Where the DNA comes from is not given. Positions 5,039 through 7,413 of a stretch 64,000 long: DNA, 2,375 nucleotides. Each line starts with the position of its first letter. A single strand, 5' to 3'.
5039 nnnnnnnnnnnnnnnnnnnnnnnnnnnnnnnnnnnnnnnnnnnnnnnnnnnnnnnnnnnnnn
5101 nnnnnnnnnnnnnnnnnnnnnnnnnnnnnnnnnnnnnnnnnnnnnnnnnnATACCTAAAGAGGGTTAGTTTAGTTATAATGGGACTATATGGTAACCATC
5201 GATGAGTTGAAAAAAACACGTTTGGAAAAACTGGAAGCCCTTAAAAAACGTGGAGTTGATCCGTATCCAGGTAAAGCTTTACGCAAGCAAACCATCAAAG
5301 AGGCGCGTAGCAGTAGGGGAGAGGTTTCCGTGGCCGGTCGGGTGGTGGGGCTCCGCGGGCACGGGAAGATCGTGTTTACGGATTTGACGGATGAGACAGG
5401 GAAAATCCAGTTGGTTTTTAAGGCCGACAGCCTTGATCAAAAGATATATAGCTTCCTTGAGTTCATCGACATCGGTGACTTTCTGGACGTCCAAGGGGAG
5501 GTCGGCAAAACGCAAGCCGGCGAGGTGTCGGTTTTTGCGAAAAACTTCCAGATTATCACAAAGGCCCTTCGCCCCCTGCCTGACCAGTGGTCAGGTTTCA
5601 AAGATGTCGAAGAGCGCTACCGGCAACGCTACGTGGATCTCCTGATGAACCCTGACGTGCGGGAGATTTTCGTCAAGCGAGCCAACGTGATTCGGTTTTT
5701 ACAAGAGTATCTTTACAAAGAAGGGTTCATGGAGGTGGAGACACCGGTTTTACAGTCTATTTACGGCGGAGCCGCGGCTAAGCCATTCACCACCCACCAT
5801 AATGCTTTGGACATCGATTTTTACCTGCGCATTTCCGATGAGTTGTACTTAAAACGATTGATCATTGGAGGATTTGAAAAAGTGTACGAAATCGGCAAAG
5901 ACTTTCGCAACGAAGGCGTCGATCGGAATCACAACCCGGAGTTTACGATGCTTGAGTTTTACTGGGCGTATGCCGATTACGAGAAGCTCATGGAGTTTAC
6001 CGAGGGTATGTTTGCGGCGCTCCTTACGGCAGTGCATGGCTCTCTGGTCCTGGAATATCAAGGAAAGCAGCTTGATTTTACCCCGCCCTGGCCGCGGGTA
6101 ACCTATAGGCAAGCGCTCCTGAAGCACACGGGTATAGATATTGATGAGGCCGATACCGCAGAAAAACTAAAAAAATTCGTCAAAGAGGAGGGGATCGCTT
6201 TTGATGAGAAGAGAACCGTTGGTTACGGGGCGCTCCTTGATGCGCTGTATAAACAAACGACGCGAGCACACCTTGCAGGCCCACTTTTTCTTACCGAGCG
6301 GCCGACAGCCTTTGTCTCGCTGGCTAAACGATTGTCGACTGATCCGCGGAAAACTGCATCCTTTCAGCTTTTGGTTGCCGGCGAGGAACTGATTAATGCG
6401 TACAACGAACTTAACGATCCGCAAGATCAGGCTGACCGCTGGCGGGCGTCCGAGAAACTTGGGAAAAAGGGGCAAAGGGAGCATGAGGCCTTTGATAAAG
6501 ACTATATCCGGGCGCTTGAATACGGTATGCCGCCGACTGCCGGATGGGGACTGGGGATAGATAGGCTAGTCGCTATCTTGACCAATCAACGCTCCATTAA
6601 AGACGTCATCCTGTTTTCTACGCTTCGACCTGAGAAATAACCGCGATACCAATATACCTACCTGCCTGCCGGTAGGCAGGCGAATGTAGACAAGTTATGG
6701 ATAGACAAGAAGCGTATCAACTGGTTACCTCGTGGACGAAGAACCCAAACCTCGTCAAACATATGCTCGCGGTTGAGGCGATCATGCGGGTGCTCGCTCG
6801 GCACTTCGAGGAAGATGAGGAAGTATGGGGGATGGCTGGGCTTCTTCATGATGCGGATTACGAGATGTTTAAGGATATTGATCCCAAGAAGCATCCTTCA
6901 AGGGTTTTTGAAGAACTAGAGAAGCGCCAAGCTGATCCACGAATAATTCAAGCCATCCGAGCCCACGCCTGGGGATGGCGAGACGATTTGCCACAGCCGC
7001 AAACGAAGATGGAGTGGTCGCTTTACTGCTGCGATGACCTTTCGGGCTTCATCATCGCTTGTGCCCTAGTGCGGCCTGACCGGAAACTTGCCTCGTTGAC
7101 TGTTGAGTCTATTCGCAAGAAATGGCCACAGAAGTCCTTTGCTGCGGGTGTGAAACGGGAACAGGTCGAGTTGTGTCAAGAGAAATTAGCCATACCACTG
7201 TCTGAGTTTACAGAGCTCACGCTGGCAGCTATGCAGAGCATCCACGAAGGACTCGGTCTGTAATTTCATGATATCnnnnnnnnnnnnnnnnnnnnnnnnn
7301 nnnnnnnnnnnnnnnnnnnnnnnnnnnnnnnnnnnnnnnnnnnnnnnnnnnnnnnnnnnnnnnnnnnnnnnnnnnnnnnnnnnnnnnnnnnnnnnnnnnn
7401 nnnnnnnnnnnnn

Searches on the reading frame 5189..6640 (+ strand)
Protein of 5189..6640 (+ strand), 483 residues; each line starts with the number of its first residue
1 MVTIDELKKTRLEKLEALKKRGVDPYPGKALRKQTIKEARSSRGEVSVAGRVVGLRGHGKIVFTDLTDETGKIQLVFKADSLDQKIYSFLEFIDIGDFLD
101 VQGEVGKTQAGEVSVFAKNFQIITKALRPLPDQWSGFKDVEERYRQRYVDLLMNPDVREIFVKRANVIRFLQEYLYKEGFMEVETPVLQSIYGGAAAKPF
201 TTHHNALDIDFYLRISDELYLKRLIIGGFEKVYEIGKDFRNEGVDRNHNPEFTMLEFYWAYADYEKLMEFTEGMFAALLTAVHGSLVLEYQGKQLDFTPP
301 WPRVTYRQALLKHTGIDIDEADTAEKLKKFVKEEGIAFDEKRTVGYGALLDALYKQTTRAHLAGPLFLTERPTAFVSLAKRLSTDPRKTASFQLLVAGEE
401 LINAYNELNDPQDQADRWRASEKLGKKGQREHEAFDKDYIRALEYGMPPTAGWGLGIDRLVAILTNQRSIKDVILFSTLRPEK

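Call 11: search_protein_families(library=ncbifam, proteins=[window:5189-6640:+])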
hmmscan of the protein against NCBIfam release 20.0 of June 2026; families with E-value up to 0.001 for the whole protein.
window:5189-6640:+ (483 aa): 17 families
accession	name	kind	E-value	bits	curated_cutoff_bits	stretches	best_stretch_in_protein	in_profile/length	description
NF001756.1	PRK00484.1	subfamily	3.6e-181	603.1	468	1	6-482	2-488/488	lysine--tRNA ligase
TIGR00499.1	lysS_bact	equivalog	1.5e-165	551.7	427.6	1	8-483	6-496/496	lysine--tRNA ligase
NF002821.0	PRK02983.1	equivalog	9.7e-149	497.3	742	1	5-482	619-1101/1102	bifunctional lysylphosphatidylglycerol synthetase/lysine--tRNA ligase LysX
NF009101.0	PRK12445.1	subfamily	1.1e-129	433.2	1026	1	11-483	22-505/505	lysine--tRNA ligase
TIGR00462.1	genX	equivalog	1.2e-60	205.5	286.9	1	163-476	3-304/304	EF-P lysine aminoacylase EpmA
NF006828.0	PRK09350.1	equivalog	2.9e-53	181.2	264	1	159-478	14-322/325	elongation factor P--(R)-beta-lysine ligase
NF003483.0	PRK05159.1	equivalog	1.8e-46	159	353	1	35-477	7-430/438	aspartate--tRNA(Asn) ligase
TIGR00458.1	aspS_nondisc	equivalog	5.8e-46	157.3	368.4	1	35-477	5-420/428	aspartate--tRNA(Asn) ligase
TIGR00459.1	aspS_bact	equivalog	6.1e-44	150.3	373.85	2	41-317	14-284/586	aspartate--tRNA ligase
NF001750.0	PRK00476.1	equivalog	8.4e-44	149.8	443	2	42-313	17-286/590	aspartate--tRNA ligase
NF009460.0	PRK12820.1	equivalog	7.8e-35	120.1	1379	2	44-317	36-317/723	bifunctional aspartyl-tRNA synthetase/aspartyl/glutamyl-tRNA amidotransferase subunit C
NF003037.0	PRK03932.1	equivalog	1e-29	103.8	414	1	36-478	9-444/451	asparagine--tRNA ligase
TIGR00457.1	asnS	equivalog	5.4e-29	101.3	342.6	1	34-477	6-447/455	asparagine--tRNA ligase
NF005054.0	PRK06462.1-4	equivalog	7.3e-13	48.2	309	1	151-310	15-186/318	asparagine synthetase A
NF005052.0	PRK06462.1-1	equivalog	8.4e-13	48.1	368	1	138-472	27-339/353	asparagine synthetase A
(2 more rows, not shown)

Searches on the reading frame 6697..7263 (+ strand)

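Call 47: search_protein_families(library=pfam, proteins=[window:6697-7263:+], max_evalue=0.00001)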
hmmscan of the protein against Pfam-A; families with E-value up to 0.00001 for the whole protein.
window:6697-7263:+ (188 aa): 1 family
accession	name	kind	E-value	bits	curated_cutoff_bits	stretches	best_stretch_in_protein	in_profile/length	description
PF01966.28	HD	-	3.8e-09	37.3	22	1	20-95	2-90/116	HD domain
